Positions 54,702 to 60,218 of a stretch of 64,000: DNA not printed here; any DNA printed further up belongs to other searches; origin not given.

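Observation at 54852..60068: Giant fusion of a Ser/Thr-kinase-like domain to a sigma-54 enhancer-binding module in one polypeptide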

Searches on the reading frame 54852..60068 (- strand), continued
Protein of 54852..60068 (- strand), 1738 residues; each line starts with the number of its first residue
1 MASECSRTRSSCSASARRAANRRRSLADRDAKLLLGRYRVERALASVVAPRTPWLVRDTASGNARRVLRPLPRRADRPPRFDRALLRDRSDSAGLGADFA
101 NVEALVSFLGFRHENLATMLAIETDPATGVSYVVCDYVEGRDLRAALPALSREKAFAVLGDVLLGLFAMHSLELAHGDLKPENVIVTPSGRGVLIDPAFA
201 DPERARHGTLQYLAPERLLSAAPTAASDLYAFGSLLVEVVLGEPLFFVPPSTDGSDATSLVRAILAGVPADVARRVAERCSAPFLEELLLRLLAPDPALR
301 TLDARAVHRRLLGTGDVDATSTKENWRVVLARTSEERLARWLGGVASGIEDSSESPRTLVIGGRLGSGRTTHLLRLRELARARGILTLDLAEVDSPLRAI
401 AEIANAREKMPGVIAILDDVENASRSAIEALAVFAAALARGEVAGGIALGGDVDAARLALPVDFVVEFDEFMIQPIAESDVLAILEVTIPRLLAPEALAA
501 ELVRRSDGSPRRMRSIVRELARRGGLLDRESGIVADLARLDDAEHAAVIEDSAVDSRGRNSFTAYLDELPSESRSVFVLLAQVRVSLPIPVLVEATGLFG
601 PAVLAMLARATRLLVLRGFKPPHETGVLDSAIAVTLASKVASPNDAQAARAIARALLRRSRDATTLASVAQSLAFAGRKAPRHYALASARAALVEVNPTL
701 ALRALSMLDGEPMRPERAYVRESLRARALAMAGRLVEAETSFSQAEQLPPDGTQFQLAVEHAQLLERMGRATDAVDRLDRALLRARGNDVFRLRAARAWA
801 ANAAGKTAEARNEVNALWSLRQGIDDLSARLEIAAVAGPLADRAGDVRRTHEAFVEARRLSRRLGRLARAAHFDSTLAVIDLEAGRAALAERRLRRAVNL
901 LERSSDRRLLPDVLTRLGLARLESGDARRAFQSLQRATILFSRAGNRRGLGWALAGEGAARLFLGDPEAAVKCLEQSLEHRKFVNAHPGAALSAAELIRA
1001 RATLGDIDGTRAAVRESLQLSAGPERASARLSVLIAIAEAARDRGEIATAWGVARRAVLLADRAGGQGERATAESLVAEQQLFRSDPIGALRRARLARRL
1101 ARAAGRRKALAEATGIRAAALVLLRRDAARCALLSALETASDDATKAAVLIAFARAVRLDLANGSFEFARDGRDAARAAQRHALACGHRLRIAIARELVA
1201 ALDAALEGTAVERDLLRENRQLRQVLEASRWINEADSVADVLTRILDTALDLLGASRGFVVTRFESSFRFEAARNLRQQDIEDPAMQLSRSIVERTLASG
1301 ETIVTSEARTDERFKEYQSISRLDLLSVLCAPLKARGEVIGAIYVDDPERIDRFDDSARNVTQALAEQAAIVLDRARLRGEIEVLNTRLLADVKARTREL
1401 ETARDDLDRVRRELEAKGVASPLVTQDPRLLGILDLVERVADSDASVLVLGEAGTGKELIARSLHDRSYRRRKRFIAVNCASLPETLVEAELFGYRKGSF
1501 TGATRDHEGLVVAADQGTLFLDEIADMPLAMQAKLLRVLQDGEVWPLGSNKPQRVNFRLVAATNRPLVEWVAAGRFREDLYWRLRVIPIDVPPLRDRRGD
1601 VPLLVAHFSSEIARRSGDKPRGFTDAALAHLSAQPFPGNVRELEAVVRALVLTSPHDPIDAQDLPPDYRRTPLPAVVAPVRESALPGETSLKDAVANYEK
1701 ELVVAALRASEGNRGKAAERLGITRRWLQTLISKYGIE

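Call 19: find_encoding_contigs(protein=P0001, flank=10000, max_places=3)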
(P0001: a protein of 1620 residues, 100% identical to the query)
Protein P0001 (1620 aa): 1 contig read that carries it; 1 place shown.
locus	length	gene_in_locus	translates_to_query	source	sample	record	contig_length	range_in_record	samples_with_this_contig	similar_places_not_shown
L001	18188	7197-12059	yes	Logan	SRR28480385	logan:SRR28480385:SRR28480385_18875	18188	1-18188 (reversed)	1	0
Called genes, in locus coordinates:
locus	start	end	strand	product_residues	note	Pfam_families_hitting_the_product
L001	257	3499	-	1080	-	PF04932:Wzy_C, PF07719:TPR_2 (faint), PF13424:TPR_12 (faint), PF13432:TPR_16 (weak), PF00515:TPR_1 (faint)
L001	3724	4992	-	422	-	PF08450:SGL (faint), PF25021:TEN_NHL (faint), PF01436:NHL (faint), PF24684:Vgb_lyase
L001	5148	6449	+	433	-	PF02844:GARS_N, PF01071:GARS_A, PF02843:GARS_C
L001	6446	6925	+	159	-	PF01475:FUR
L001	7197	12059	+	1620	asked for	PF00069:Pkinase, PF01590:GAF, PF13185:GAF_2, PF00158:Sigma54_activat, PF14532:Sigma54_activ_2, PF07728:AAA_5, PF25601:AAA_lid_14, PF02954:HTH_8, +2 more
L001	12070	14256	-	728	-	PF04932:Wzy_C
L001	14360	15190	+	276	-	PF01209:Ubie_methyltran (weak), PF13489:Methyltransf_23, PF08241:Methyltransf_11, PF08242:Methyltransf_12, PF13649:Methyltransf_25, PF13847:Methyltransf_31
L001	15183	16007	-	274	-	PF02518:HATPase_c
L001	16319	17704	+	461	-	PF00657:Lipase_GDSL (weak), PF13472:Lipase_GDSL_2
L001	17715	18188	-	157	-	?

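Call 21: find_encoding_contigs(protein=P0003, flank=8000, max_places=2)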
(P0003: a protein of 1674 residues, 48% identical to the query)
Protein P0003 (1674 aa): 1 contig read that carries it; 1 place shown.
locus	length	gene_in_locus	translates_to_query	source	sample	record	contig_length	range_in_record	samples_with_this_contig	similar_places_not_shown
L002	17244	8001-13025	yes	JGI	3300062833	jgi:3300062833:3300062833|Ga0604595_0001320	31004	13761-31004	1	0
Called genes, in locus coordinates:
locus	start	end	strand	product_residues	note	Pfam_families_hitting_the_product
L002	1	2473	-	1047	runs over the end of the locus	PF04932:Wzy_C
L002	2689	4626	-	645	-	PF04932:Wzy_C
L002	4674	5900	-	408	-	PF08450:SGL (faint), PF13449:Phytase-like (faint), PF24684:Vgb_lyase, PF25021:TEN_NHL (faint), PF01436:NHL (faint)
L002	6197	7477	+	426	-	PF02844:GARS_N, PF01071:GARS_A, PF02843:GARS_C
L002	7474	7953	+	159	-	PF01475:FUR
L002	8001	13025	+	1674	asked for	PF07714:PK_Tyr_Ser-Thr (weak), PF00069:Pkinase, PF01590:GAF, PF13185:GAF_2, PF13492:GAF_3, PF00158:Sigma54_activat, PF14532:Sigma54_activ_2, PF25601:AAA_lid_14, +3 more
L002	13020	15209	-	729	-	PF04932:Wzy_C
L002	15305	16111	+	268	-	PF01209:Ubie_methyltran (weak), PF13489:Methyltransf_23, PF08241:Methyltransf_11, PF08242:Methyltransf_12, PF13649:Methyltransf_25, PF13847:Methyltransf_31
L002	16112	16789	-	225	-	-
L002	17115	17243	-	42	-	?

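Call 22: find_encoding_contigs(protein=P0004, flank=8000, max_places=2)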
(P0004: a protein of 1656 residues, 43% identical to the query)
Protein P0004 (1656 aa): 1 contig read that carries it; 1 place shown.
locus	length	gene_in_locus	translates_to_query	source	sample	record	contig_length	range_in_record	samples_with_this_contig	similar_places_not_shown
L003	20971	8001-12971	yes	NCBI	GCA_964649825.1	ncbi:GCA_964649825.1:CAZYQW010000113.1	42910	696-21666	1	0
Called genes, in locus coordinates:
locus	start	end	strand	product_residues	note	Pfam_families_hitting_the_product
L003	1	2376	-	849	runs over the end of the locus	PF13229:Beta_helix (faint)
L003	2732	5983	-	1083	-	PF04932:Wzy_C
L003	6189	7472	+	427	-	PF02844:GARS_N, PF01071:GARS_A, PF02655:ATP-grasp_3 (weak), PF02843:GARS_C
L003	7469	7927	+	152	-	PF01475:FUR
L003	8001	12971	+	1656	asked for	PF00069:Pkinase, PF07714:PK_Tyr_Ser-Thr, PF13424:TPR_12 (weak), PF01590:GAF, PF13185:GAF_2, PF00158:Sigma54_activat, PF14532:Sigma54_activ_2, PF25601:AAA_lid_14, +4 more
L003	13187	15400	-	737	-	PF04932:Wzy_C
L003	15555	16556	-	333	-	PF00512:HisKA, PF02518:HATPase_c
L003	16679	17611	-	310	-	PF02881:SRP54_N (weak), PF13191:AAA_16 (weak), PF06414:Zeta_toxin (weak), PF13604:AAA_30, PF13401:AAA_22 (weak), PF00448:SRP54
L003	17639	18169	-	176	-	PF01029:NusB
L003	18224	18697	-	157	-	PF00885:DMRL_synthase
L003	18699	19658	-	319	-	PF00089:Trypsin, PF13365:Trypsin_2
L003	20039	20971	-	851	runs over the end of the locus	PF01364:Peptidase_C25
